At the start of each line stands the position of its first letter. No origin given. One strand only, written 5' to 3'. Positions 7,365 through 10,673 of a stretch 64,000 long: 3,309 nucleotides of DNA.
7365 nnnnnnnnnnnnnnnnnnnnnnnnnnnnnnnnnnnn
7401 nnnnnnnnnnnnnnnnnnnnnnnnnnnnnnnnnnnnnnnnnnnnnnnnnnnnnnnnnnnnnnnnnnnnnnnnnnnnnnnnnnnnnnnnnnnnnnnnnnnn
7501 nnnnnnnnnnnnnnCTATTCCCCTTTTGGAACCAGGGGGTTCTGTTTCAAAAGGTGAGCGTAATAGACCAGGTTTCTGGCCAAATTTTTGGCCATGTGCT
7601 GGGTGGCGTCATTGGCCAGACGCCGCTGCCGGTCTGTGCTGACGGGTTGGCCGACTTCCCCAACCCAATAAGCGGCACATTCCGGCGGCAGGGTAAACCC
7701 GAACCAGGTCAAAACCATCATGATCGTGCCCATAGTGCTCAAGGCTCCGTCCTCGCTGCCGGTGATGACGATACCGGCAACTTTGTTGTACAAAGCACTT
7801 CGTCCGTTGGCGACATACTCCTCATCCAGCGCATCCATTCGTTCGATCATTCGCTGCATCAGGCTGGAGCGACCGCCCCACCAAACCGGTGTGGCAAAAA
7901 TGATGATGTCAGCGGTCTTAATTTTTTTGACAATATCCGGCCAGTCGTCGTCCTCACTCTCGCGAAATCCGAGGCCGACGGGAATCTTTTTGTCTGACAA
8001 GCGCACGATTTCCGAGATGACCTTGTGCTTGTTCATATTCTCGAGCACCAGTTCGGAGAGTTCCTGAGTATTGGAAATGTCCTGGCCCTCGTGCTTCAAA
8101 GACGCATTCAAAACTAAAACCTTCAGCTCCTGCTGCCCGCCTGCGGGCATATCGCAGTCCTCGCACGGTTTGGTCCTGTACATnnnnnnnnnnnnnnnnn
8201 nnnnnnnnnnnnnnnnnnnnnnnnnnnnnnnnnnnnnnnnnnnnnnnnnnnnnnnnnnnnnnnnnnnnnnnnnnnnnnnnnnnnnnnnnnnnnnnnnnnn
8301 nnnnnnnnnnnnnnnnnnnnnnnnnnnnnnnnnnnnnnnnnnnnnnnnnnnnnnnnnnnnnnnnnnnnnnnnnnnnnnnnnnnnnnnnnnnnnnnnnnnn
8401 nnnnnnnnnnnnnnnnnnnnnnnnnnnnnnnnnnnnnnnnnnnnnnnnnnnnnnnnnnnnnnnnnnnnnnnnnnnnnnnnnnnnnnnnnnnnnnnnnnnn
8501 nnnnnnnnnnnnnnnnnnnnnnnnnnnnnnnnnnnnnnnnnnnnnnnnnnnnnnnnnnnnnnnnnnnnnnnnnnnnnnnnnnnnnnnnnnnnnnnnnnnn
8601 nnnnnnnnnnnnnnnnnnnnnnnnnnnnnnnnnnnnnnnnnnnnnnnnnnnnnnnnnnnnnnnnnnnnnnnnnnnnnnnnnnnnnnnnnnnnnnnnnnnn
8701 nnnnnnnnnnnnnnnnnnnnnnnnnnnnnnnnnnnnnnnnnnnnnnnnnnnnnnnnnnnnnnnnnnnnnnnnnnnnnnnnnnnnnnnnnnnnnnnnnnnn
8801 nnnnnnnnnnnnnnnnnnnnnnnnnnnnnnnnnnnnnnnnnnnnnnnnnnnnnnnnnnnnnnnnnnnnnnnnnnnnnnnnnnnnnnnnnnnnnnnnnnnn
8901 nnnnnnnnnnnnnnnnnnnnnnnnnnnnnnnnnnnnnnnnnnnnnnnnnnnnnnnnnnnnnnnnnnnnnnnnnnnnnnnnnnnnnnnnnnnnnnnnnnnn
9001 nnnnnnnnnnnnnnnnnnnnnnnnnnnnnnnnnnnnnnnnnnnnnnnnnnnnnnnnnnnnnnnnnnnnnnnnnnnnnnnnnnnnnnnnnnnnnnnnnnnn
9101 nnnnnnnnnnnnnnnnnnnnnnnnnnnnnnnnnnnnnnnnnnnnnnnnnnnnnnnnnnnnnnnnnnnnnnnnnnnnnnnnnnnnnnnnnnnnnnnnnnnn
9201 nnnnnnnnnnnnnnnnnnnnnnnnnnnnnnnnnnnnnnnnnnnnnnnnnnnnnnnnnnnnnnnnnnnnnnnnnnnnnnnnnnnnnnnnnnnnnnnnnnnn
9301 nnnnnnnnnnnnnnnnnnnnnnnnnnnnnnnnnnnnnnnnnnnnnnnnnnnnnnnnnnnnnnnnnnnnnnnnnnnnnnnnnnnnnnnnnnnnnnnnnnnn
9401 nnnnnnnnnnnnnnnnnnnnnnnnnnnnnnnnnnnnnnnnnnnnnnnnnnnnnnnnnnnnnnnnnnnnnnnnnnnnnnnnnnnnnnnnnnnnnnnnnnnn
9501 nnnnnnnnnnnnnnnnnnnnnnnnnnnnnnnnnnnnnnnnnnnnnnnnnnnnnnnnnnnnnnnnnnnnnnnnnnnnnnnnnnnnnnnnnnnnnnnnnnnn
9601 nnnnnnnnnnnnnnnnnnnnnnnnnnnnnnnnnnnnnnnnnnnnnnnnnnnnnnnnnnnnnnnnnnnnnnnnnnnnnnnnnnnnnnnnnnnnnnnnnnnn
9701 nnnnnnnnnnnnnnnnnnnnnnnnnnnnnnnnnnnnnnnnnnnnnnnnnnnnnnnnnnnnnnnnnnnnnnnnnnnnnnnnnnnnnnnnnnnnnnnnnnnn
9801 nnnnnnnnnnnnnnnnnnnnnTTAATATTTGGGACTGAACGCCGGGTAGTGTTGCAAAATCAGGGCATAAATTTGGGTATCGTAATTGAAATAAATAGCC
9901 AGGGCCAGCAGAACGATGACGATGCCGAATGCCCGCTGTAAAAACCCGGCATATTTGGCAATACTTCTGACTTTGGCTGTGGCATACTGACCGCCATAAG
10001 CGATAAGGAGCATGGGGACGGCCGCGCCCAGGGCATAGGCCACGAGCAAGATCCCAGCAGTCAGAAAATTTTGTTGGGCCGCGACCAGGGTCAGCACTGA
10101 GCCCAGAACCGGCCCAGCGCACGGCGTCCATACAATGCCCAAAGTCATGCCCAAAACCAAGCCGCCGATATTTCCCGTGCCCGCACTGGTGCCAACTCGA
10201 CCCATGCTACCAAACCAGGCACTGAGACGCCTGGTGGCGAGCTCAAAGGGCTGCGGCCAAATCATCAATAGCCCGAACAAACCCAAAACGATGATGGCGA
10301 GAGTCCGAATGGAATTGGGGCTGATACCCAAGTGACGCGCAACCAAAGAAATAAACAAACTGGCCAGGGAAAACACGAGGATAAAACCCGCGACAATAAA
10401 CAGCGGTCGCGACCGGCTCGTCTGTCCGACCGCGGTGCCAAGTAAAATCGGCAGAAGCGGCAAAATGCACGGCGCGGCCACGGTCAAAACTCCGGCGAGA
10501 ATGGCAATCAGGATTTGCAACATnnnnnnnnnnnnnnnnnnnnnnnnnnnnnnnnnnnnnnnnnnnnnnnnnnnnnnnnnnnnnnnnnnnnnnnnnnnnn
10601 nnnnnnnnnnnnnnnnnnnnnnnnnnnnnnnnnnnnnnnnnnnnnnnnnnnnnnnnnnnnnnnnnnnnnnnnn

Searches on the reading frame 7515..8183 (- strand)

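Call 15: search_protein_families(library=pfam, proteins=[window:7515-8183:-], max_evalue=0.001)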
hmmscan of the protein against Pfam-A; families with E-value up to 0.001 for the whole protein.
window:7515-8183:- (222 aa): 2 families
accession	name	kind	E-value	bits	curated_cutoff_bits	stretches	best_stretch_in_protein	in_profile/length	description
PF03358.20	FMN_red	-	3.3e-21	75.9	24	1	21-169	2-143/152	NADPH-dependent FMN reductase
PF02525.22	Flavodoxin_2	-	5.6e-08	33.2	27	1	21-143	2-135/198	Flavodoxin-like fold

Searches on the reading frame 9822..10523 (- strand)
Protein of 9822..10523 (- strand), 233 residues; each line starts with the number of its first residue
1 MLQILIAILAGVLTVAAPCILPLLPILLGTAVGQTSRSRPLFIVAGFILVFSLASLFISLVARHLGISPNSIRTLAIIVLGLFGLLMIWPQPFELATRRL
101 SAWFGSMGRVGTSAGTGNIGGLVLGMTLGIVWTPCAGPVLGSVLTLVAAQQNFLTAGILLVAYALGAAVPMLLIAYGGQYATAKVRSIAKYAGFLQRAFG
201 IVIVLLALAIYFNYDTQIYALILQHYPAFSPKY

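Call 15: search_protein_families(library=pfam, proteins=[window:9822-10523:-], max_evalue=0.001)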
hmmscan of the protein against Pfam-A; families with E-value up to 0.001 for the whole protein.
window:9822-10523:- (233 aa): 2 families
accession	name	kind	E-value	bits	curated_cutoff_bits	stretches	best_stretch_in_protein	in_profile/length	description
PF02683.22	DsbD_TM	-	3.1e-14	53.2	27.1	1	3-210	4-214/219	Cytochrome C biogenesis protein transmembrane domain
PF13386.12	DsbD_2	-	8.1e-07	29.6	24.9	1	7-207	2-197/199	Cytochrome C biogenesis protein transmembrane region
